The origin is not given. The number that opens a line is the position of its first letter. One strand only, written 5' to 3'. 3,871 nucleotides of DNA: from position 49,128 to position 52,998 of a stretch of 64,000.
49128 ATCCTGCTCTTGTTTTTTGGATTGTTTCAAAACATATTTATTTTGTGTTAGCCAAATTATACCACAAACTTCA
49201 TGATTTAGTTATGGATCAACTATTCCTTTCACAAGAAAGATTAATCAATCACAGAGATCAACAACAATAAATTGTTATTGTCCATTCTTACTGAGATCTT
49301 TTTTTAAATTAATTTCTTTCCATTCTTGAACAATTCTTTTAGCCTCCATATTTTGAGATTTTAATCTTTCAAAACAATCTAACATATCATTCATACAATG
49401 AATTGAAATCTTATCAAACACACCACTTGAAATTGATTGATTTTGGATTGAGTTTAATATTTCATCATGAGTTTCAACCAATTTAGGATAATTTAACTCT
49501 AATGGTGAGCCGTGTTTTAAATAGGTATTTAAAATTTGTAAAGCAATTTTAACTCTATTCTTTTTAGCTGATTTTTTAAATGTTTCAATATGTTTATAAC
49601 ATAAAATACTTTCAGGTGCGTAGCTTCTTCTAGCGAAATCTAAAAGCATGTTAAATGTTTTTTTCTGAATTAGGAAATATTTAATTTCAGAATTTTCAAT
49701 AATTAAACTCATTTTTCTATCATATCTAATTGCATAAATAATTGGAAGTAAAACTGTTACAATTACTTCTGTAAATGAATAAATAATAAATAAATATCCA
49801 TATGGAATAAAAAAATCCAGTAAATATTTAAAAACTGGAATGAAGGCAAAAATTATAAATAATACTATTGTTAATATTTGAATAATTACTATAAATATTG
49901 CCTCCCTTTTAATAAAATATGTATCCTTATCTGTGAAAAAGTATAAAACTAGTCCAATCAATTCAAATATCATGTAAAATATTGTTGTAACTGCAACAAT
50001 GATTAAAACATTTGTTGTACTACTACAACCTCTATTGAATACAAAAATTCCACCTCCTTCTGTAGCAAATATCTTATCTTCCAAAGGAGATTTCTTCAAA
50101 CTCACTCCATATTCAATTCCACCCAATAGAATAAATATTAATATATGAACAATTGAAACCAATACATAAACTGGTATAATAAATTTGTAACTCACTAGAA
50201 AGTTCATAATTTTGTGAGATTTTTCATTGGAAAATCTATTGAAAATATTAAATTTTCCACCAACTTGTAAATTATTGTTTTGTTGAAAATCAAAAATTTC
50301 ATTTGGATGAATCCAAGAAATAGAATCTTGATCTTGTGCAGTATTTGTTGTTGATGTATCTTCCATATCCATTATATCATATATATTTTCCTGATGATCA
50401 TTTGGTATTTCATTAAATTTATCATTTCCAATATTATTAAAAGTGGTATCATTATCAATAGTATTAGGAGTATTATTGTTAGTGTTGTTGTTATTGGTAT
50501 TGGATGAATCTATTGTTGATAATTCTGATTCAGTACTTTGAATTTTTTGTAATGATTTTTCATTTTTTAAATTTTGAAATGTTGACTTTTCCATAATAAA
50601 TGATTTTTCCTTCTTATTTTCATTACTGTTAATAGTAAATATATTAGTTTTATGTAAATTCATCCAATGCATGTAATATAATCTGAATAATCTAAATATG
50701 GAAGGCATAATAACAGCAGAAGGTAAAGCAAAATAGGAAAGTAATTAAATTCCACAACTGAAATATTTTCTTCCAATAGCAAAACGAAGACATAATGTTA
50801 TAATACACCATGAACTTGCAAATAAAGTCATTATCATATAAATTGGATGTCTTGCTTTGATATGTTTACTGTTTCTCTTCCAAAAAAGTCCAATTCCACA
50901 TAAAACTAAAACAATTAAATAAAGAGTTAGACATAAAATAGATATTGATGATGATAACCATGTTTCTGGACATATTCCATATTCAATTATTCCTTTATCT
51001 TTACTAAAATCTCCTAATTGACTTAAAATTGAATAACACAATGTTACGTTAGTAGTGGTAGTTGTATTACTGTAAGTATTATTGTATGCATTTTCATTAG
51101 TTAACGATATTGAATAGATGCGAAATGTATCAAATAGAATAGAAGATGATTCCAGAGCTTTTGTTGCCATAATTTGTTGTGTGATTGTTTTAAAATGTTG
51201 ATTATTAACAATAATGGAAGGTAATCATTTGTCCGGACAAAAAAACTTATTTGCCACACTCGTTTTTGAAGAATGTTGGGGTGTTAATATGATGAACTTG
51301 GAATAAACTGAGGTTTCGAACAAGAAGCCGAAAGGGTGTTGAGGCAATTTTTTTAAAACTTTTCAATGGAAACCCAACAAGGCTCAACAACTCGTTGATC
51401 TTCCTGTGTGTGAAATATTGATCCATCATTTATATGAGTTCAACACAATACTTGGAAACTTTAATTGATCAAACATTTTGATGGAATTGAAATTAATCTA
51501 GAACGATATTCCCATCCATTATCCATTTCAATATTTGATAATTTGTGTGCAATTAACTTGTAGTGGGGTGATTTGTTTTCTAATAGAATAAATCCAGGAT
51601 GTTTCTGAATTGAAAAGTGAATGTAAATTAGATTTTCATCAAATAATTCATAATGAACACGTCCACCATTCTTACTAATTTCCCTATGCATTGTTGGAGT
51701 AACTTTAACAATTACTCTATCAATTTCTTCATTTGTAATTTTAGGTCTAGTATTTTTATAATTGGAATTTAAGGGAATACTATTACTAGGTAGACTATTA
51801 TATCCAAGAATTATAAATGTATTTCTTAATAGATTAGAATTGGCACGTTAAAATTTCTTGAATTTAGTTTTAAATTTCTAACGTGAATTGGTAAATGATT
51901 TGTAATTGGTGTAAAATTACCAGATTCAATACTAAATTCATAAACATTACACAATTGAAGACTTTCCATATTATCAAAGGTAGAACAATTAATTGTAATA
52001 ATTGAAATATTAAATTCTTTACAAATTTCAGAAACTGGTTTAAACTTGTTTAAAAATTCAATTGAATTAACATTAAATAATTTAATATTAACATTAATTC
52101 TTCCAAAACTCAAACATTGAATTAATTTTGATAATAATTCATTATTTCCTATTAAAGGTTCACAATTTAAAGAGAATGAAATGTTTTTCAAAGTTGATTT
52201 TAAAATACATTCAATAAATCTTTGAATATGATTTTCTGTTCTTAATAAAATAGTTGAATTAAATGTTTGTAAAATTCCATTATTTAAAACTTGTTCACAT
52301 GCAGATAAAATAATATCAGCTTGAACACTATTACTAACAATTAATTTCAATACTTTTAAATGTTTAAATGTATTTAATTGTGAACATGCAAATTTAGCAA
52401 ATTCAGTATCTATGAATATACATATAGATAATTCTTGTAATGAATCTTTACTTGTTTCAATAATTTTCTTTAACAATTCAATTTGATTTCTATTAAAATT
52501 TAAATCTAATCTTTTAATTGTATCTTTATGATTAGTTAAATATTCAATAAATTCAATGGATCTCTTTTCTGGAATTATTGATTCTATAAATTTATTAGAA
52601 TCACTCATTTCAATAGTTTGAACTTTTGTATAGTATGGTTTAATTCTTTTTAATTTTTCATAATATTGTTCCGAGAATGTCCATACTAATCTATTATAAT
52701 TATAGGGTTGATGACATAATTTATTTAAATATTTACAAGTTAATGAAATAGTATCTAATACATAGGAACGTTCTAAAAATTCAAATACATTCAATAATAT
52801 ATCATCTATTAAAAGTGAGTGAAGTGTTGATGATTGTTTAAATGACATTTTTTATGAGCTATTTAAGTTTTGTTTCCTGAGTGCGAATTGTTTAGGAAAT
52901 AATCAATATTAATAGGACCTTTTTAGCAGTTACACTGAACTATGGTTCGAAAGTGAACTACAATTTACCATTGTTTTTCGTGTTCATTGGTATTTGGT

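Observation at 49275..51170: Second 7TM-RGS-type gene B, again split by a single in-frame TAA (2 TM + stop + 5 TM + RGS)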

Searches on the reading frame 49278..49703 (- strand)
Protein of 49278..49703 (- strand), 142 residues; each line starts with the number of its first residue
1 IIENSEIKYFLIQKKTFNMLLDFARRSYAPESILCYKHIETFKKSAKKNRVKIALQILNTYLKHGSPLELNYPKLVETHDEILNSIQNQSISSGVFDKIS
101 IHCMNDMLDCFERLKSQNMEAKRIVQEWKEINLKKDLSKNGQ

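Call 74: search_solved_structures(query=window:49278-49703:-, max_evalue=1, show_alignments=2)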
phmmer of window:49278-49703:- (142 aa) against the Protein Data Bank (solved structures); distinct sequences matched with E-value up to 1: 12.
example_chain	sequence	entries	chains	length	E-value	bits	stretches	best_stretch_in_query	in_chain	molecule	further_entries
5a5c_A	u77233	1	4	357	5.1e-06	29.9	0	72-101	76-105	LRRTM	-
6ka7_A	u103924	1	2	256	0.018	18.5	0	72-100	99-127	repebody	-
5gs2_B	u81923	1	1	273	0.048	17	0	72-101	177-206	repebody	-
3rfj_A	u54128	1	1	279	0.053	16.9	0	72-100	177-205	Internalin B, repeat modules, Variable lymphocyte receptor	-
5ufb_A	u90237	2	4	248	0.09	16.2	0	53-100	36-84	Tn4-22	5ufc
7yco_B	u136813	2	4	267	0.097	16.1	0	72-100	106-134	Repebody (A6)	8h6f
1htj_F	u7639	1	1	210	0.13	15.6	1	26-98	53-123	KIAA0380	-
2fpn_A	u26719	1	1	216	0.14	15.5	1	45-128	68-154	ywmB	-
3rfs_A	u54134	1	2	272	0.16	15.3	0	74-100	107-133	Internalin B, repeat modules, Variable lymphocyte receptor B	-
2o6s_A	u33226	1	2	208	0.33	14.3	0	73-100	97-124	Variable lymphocyte receptor B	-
6htf_B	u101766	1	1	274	0.47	13.8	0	72-99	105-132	rF10 repebody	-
5b4p_A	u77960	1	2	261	0.57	13.6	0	73-100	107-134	repebody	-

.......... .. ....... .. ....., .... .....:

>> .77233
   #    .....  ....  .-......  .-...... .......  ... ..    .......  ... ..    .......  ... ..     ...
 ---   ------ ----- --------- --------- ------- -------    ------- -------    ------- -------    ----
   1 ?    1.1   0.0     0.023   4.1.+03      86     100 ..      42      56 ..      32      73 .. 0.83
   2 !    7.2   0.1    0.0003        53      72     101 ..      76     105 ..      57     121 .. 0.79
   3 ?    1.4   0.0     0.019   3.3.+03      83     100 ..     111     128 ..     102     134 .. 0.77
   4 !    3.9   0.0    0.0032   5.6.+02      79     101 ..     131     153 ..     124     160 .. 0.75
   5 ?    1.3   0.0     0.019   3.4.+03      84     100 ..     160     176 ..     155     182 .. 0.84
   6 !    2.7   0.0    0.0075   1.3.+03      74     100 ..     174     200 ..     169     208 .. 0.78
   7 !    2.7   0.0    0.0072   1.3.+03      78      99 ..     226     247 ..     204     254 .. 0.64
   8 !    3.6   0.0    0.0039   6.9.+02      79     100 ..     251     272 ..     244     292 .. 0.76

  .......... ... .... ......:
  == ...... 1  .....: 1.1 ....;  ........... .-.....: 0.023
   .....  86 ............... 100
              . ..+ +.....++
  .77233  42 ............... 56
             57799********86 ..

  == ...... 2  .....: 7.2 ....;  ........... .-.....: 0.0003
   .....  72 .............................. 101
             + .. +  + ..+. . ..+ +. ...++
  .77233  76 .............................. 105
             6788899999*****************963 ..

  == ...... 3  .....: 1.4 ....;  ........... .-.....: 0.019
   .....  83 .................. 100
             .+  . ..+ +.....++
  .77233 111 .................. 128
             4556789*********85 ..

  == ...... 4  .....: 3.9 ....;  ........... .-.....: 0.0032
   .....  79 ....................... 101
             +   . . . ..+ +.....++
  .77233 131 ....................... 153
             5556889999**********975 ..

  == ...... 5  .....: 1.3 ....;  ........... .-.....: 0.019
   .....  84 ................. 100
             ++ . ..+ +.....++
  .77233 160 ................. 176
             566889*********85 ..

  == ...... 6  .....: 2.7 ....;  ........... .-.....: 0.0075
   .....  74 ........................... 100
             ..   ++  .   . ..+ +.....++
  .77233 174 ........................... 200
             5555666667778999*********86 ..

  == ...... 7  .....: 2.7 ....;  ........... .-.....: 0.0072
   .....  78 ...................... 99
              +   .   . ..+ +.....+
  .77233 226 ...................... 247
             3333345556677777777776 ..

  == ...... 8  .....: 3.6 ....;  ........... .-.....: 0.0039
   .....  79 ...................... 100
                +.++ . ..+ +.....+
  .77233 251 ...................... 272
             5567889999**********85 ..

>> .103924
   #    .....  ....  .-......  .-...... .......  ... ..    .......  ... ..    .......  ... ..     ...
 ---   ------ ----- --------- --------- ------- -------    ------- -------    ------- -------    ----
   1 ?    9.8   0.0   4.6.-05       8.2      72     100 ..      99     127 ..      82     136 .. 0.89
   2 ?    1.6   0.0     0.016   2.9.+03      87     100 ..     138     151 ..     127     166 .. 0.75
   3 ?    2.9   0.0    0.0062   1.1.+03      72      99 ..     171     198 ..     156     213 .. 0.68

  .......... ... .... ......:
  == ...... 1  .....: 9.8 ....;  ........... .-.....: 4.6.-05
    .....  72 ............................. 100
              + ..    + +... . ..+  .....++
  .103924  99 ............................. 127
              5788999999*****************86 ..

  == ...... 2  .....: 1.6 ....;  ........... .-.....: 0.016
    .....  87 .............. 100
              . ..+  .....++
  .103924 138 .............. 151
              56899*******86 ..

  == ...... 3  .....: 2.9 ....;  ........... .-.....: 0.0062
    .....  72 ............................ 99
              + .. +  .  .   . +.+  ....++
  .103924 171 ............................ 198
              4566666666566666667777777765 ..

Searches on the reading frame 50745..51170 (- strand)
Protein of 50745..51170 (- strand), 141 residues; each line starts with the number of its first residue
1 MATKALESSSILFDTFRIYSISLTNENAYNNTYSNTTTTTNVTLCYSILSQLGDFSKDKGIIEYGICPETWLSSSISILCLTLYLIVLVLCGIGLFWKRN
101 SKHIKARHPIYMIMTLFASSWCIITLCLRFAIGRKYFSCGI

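Call 42: find_encoding_contigs(protein=window:50745-51170:-, flank=3000, max_places=10)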
Protein window:50745-51170:- (141 aa): no gene with exactly this product is on record in the collection.

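Call 70: list_cluster_members(proteins=[window:50748-51170:-, window:49278-50708:-, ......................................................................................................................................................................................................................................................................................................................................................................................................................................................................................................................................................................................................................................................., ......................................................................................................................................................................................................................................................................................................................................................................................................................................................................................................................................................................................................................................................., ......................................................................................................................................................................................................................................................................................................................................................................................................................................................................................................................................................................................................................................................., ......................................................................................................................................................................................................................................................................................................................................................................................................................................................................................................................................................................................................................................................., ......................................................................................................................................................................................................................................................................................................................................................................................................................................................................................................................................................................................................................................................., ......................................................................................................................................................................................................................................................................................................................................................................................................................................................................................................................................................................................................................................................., window:28584-29426:-, window:29469-30092:-])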
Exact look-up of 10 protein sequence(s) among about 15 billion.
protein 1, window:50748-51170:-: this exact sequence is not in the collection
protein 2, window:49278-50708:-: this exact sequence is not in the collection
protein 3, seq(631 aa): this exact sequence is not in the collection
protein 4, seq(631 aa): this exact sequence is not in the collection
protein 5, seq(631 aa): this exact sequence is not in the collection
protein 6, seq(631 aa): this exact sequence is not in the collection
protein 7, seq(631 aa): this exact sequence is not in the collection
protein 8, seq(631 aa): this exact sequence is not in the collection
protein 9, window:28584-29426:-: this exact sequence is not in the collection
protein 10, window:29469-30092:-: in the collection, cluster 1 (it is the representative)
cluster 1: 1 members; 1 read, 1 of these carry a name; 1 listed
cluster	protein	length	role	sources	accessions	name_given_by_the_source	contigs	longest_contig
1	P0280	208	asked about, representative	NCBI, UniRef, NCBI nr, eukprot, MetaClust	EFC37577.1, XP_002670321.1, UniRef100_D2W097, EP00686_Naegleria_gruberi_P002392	predicted protein [Naegleria gruberi] | Predicted protein n=1 Tax=Naegleria gruberi TaxID=5762 RepID=D2W097_NAEGR | uncharacterized protein NAEGRDRAFT_74780 [Naegleria gruberi]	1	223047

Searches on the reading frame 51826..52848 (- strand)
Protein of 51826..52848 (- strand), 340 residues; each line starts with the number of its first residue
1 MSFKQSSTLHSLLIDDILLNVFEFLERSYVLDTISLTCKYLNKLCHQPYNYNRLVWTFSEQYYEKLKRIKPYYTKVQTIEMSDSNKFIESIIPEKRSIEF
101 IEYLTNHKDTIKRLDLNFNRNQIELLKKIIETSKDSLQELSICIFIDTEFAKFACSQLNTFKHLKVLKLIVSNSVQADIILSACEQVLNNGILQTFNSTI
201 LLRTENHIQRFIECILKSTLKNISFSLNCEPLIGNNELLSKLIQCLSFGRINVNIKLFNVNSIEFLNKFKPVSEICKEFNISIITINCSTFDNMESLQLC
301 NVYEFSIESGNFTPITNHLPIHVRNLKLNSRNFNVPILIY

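Call 16: find_encoding_contigs(protein=window:51826-52848:-, flank=3000, max_places=4)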
Protein window:51826-52848:- (340 aa): no gene with exactly this product is on record in the collection.

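Call 53: search_protein_families(library=pfam, max_evalue=0.001, proteins=[window:51829-52848:-])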
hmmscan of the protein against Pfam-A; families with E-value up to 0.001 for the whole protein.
window:51829-52848:- (340 aa): 2 families
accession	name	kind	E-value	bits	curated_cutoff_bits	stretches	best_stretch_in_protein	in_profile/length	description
PF12937.12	F-box-like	-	0.00035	20.7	24.3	1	15-54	6-44/47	F-box-like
PF00646.38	F-box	-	0.0009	19.5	20.5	0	13-51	4-41/43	F-box domain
